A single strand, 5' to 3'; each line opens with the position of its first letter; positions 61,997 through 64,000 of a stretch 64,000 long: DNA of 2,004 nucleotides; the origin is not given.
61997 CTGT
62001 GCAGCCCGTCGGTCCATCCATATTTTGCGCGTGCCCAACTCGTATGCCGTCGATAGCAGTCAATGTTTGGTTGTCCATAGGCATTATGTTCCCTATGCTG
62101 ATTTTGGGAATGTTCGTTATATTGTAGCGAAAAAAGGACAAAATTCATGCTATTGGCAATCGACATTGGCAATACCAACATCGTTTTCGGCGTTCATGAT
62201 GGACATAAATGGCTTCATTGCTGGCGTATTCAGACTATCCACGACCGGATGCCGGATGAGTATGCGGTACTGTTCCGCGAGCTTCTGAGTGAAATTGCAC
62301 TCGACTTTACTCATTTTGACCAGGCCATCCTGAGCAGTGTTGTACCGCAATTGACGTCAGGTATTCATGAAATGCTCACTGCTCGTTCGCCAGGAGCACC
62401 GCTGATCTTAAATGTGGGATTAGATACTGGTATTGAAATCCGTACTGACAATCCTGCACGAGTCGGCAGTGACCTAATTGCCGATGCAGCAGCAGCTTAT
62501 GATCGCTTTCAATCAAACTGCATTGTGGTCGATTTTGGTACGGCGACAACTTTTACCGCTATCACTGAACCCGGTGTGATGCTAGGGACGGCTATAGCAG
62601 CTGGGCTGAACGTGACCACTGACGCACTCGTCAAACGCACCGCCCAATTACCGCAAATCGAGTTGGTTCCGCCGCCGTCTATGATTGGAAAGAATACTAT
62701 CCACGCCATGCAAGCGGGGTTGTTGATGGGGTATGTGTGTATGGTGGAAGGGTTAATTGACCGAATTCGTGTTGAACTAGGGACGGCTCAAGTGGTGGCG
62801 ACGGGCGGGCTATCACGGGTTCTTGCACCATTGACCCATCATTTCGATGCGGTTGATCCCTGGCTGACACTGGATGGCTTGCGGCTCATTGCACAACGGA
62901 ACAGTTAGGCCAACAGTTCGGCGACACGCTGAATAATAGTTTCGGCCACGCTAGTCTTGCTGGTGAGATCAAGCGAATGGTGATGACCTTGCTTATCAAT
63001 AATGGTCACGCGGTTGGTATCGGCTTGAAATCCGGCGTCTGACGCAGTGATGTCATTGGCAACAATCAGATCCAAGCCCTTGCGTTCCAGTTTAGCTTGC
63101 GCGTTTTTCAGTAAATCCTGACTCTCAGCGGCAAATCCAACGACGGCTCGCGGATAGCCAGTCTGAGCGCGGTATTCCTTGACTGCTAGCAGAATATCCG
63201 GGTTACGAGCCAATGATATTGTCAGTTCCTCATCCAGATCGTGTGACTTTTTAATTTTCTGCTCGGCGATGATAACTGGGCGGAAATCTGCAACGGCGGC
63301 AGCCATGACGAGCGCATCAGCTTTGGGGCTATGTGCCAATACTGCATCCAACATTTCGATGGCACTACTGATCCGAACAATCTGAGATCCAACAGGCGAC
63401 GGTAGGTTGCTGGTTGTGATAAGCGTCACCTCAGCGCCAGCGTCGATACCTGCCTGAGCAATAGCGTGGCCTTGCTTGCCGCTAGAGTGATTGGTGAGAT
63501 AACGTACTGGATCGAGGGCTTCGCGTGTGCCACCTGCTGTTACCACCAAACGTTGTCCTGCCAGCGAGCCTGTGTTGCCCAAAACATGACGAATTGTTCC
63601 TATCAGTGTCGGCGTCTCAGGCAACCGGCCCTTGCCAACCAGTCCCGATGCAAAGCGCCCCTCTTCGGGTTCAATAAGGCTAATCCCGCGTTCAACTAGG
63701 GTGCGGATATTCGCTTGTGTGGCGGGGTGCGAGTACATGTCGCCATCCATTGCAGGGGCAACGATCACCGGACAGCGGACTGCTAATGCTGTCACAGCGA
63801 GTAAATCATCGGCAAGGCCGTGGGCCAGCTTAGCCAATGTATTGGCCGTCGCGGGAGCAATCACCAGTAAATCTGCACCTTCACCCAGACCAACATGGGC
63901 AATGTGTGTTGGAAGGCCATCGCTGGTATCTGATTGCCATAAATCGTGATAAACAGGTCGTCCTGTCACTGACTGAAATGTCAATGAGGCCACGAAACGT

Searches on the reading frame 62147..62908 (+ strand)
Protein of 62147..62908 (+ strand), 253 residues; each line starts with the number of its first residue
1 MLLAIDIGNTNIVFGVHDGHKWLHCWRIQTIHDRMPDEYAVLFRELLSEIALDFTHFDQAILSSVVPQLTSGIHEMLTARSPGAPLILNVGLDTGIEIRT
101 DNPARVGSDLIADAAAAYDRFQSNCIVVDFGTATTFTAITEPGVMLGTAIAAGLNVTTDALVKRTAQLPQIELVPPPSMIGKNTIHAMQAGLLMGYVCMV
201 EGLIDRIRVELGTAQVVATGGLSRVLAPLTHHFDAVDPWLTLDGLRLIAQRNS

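Call 12: search_protein_families(library=pfam, proteins=[window:62147-62908:+], max_evalue=0.001)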
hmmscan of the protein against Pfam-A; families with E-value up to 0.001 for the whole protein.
window:62147-62908:+ (253 aa): 1 family
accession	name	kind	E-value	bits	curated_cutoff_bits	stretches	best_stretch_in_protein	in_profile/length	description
PF03309.20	Pan_kinase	-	7.9e-62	209.2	24.7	1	2-206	1-205/205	Type III pantothenate kinase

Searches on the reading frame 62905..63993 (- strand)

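Call 12: search_protein_families(library=pfam, proteins=[window:62905-63993:-], max_evalue=0.001)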
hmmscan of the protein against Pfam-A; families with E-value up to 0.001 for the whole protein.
window:62905-63993:- (362 aa): 2 families
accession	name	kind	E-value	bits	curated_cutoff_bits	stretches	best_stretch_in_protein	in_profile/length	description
PF04127.22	DFP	-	1.3e-66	224.5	22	1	144-332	1-186/186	DNA/pantothenate metabolism flavoprotein C-terminal domain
PF02441.25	Flavoprotein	-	1.5e-18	67.3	22.7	1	25-135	51-159/162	Flavoprotein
